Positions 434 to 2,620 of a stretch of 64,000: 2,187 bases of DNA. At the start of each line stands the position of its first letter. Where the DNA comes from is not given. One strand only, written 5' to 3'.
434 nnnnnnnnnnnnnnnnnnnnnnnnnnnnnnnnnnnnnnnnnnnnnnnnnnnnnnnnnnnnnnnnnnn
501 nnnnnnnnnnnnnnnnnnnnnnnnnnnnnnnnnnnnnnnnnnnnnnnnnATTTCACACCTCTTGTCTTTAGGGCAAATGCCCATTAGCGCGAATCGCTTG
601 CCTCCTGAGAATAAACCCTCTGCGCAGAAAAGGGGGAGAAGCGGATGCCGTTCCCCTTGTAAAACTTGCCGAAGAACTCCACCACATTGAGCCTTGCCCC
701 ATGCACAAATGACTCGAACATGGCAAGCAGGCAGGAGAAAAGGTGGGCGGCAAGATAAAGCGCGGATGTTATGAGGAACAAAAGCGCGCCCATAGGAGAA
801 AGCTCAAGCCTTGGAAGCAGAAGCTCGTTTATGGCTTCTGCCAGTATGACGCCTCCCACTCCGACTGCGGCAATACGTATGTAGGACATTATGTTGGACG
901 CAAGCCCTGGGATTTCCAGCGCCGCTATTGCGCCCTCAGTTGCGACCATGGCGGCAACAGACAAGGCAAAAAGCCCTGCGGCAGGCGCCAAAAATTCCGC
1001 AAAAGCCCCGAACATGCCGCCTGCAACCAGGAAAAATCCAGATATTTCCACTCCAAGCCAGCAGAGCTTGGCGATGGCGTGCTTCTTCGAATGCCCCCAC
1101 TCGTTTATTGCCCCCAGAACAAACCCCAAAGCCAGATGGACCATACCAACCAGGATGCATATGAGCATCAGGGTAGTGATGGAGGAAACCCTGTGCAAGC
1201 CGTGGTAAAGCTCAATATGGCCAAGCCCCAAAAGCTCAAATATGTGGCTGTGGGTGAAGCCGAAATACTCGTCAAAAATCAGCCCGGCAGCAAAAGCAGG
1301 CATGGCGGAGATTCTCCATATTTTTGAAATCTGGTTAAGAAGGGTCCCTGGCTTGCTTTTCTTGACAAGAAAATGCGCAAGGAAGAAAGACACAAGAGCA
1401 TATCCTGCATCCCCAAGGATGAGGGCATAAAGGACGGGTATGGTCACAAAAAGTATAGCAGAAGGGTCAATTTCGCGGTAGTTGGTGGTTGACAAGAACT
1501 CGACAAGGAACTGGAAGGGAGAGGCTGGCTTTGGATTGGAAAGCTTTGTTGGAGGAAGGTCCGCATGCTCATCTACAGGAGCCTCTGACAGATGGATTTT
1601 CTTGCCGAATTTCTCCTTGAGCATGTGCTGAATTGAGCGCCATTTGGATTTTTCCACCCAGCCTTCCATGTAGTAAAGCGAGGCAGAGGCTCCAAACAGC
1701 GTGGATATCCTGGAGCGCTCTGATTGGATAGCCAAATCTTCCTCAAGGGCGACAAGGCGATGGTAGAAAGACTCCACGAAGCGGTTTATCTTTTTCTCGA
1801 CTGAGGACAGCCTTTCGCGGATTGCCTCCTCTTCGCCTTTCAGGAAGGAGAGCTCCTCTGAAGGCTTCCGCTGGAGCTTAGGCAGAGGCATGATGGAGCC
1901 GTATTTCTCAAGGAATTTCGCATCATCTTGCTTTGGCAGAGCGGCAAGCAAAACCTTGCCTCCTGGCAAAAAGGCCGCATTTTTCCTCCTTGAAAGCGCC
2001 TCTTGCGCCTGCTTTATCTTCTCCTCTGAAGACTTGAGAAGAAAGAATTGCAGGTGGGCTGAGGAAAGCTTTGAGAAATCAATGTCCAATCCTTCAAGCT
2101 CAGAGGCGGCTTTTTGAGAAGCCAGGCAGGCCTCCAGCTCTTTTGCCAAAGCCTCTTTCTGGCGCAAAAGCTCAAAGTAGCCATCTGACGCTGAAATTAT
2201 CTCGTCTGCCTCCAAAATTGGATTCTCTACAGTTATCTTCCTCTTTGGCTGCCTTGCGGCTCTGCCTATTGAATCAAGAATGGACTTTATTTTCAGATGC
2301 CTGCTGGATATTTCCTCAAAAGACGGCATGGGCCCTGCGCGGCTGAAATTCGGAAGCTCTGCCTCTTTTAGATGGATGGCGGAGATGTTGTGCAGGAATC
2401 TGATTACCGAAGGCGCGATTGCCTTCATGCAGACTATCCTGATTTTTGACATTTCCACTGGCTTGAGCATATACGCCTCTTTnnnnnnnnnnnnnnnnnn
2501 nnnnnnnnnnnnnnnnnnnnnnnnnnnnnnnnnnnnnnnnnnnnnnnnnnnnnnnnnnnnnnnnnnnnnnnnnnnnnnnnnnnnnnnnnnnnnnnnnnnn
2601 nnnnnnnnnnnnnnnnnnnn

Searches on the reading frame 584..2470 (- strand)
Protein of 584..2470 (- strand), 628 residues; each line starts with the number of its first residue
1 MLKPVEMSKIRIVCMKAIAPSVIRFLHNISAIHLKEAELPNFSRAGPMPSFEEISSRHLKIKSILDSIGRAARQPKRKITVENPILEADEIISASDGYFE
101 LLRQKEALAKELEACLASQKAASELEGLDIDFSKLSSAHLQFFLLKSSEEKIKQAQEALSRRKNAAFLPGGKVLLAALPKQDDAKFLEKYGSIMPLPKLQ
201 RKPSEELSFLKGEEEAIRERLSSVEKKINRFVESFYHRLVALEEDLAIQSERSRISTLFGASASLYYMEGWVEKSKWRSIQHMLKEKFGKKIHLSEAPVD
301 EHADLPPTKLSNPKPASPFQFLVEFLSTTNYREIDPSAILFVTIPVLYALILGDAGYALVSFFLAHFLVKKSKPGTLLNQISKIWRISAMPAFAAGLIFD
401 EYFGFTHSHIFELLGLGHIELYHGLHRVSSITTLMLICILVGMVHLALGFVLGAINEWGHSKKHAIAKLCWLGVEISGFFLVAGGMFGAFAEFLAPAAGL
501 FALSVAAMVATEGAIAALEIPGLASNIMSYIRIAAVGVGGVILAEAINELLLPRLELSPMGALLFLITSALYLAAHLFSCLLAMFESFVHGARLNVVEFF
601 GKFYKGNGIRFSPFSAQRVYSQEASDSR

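Call 9: search_protein_families(library=ncbifam, proteins=[window:584-2470:-])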
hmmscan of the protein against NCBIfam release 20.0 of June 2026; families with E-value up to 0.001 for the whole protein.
window:584-2470:- (628 aa): 9 families
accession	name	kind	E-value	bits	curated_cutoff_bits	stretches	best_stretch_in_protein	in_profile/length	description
NF004430.0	PRK05771.2-4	equivalog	2.4e-94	317.2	670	1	1-623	1-646/646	V-type ATP synthase subunit I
NF004428.0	PRK05771.2-1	equivalog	2.9e-68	230.6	766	1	1-622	1-677/680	V-type ATP synthase subunit I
NF004432.0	PRK05771.3-1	equivalog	3.4e-66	224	1044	1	1-623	1-635/643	V-type ATP synthase subunit I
NF004429.0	PRK05771.2-2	equivalog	4.7e-34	118.1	799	2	5-482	3-453/608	V-type ATP synthase subunit I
NF004427.0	PRK05771.1-1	equivalog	6.9e-33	114.3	942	1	198-623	238-659/668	V-type ATP synthase subunit I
NF004434.0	PRK05771.3-3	equivalog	1.5e-27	96.3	777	2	101-483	108-519/686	V-type ATP synthase subunit I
NF004431.0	PRK05771.2-5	equivalog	1.3e-19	70.2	851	2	213-406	187-381/649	V-type ATP synthase subunit I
NF004433.0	PRK05771.3-2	equivalog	2.8e-17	62.3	1173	1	2-404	2-412/701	V-type ATP synthase subunit I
NF004435.0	PRK05771.3-4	equivalog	7.3e-13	47.7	1410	1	204-405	221-415/701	V-type ATP synthase subunit I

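Call 69: find_encoding_contigs(protein=window:584-2470:-, flank=10000, max_places=1)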
Protein window:584-2470:- (628 aa): no gene with exactly this product is on record in the collection.
